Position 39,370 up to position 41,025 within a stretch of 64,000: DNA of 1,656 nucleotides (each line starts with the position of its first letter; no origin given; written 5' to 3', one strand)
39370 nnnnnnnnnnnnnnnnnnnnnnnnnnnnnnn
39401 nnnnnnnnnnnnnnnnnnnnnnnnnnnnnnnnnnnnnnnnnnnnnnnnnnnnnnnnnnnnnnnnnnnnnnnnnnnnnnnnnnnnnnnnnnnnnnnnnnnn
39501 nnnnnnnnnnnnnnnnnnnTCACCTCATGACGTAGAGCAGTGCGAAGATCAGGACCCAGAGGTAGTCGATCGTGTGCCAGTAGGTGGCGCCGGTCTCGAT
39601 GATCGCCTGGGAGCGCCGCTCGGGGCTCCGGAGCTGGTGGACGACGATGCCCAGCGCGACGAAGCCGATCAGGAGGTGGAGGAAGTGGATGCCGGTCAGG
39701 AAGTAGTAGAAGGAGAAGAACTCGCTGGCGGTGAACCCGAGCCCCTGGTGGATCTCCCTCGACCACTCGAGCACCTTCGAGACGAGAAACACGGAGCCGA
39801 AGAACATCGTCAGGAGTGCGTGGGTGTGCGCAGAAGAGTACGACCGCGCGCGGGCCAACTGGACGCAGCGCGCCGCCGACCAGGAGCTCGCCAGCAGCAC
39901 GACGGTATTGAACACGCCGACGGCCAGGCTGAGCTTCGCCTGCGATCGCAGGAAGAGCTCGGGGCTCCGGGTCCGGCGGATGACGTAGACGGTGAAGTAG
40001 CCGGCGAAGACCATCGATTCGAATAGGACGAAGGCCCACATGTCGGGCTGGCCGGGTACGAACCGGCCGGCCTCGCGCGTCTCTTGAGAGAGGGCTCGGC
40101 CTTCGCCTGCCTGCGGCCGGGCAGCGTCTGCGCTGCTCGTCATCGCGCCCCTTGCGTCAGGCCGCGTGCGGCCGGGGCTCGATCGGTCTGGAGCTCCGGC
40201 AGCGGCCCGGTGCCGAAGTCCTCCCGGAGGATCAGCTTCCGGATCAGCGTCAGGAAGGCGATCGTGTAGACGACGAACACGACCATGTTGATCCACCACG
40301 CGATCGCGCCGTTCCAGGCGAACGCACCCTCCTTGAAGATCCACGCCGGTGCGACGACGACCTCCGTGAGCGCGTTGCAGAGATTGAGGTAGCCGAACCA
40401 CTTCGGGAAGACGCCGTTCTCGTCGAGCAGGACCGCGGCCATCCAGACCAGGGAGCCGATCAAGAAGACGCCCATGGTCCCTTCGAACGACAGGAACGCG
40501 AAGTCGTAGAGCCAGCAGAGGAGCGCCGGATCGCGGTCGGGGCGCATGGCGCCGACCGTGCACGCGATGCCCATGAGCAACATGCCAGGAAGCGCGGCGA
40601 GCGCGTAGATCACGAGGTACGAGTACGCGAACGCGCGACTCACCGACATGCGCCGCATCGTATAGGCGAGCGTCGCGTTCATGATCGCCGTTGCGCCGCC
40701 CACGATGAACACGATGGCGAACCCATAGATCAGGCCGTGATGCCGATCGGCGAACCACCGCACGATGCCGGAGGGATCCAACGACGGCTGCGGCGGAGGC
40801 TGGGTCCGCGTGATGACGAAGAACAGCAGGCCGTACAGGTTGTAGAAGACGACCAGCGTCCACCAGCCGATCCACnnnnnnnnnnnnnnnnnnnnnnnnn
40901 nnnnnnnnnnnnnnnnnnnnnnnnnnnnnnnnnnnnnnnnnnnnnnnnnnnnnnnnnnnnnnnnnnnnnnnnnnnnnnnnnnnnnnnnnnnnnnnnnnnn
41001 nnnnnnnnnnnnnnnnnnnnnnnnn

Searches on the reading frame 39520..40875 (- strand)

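Call 70: search_protein_families(library=pfam, proteins=[window:39520-40875:-], max_evalue=0.00001)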
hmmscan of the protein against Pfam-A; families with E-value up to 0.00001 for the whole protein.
window:39520-40875:- (451 aa): 1 family
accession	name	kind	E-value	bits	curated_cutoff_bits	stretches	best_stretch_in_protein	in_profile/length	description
PF00510.24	COX3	-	1e-08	35.8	23.8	1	281-449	82-255/258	Cytochrome c oxidase subunit III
